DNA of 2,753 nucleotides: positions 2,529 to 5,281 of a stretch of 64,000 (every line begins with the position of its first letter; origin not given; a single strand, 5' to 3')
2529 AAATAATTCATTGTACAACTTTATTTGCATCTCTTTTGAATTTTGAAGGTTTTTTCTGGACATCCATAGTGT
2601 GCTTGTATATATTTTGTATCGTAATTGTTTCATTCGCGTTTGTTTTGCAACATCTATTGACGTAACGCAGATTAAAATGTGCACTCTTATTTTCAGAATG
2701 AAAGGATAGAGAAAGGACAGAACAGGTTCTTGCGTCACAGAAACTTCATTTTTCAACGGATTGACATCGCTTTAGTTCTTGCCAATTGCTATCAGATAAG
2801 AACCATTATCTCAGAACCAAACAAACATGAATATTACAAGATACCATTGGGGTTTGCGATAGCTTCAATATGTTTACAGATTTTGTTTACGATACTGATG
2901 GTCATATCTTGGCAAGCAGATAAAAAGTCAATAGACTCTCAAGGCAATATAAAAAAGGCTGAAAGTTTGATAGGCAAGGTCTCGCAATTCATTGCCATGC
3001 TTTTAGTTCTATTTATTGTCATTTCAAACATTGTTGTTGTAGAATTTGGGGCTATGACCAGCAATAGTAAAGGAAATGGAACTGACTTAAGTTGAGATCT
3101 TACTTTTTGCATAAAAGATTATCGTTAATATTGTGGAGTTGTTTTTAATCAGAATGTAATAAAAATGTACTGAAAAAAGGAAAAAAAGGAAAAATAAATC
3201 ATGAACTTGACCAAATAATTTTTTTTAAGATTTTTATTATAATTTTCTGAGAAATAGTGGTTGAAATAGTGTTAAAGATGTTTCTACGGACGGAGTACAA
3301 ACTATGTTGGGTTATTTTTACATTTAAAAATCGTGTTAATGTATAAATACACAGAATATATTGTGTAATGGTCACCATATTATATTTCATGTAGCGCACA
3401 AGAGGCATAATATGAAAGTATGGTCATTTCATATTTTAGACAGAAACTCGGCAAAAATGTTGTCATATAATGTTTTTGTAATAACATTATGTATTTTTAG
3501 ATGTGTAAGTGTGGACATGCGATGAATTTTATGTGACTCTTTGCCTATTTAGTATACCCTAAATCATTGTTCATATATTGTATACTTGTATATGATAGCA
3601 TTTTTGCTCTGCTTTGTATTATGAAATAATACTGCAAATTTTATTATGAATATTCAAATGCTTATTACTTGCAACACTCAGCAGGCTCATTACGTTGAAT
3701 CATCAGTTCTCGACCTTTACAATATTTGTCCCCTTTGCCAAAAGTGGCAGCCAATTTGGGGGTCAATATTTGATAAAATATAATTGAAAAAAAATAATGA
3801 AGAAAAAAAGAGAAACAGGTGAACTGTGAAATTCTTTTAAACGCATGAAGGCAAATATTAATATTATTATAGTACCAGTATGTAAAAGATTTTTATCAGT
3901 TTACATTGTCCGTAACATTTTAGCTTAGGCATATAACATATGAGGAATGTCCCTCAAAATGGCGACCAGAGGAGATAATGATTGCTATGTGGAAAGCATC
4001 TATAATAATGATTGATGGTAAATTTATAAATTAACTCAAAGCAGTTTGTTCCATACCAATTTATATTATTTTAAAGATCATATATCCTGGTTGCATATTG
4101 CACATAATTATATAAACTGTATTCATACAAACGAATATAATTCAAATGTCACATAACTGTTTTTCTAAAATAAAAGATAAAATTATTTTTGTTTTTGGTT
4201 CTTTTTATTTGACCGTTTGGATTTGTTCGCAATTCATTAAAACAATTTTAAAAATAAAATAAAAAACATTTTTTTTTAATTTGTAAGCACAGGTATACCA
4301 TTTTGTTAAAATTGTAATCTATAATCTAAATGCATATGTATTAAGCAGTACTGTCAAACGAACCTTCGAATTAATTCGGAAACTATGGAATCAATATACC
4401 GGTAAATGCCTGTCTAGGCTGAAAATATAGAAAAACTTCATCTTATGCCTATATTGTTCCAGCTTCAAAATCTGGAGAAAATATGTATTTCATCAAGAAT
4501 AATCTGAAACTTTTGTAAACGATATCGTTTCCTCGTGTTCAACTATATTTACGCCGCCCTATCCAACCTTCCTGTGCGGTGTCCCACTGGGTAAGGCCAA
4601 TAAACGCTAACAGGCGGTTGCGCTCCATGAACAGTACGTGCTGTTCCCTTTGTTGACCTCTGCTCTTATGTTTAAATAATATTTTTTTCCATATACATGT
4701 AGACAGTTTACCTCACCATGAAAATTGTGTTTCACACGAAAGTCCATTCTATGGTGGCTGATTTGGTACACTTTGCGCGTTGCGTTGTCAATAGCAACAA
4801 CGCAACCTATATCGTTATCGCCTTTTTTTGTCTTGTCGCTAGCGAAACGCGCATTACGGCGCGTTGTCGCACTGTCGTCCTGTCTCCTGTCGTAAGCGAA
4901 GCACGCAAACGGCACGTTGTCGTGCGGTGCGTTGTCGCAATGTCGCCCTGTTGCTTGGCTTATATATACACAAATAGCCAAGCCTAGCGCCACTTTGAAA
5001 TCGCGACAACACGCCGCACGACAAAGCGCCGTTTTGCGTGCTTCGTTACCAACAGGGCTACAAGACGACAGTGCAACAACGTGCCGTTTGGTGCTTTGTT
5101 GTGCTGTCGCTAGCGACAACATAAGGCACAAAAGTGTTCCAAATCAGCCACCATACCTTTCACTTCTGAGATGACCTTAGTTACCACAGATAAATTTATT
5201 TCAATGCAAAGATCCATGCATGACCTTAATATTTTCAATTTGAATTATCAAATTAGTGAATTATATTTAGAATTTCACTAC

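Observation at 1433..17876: Three ninjurin paralogues in 18 kb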

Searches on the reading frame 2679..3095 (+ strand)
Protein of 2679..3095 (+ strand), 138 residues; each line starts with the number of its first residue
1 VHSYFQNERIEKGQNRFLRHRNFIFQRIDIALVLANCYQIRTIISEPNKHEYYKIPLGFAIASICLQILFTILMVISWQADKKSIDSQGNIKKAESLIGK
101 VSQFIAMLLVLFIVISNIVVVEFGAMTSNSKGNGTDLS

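Call 3: search_protein_families(library=pfam, proteins=[window:2679-3095:+], max_evalue=0.01)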
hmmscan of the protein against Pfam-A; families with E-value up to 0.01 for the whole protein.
window:2679-3095:+ (138 aa): 1 family
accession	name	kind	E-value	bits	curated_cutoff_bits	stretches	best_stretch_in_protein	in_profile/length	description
PF04923.17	Ninjurin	-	3.9e-14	52.8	26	1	15-123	2-102/102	Ninjurin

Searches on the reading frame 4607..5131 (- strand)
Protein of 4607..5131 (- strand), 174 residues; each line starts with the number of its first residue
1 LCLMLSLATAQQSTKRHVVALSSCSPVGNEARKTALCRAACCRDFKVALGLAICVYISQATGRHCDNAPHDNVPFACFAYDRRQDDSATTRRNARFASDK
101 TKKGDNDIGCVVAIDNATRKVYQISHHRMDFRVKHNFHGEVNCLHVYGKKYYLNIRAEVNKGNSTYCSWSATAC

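Call 56: search_protein_families(library=pfam, proteins=[window:4607-5131:-], max_evalue=0.001)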
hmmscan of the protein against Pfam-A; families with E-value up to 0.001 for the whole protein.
window:4607-5131:- (174 aa): 0 families
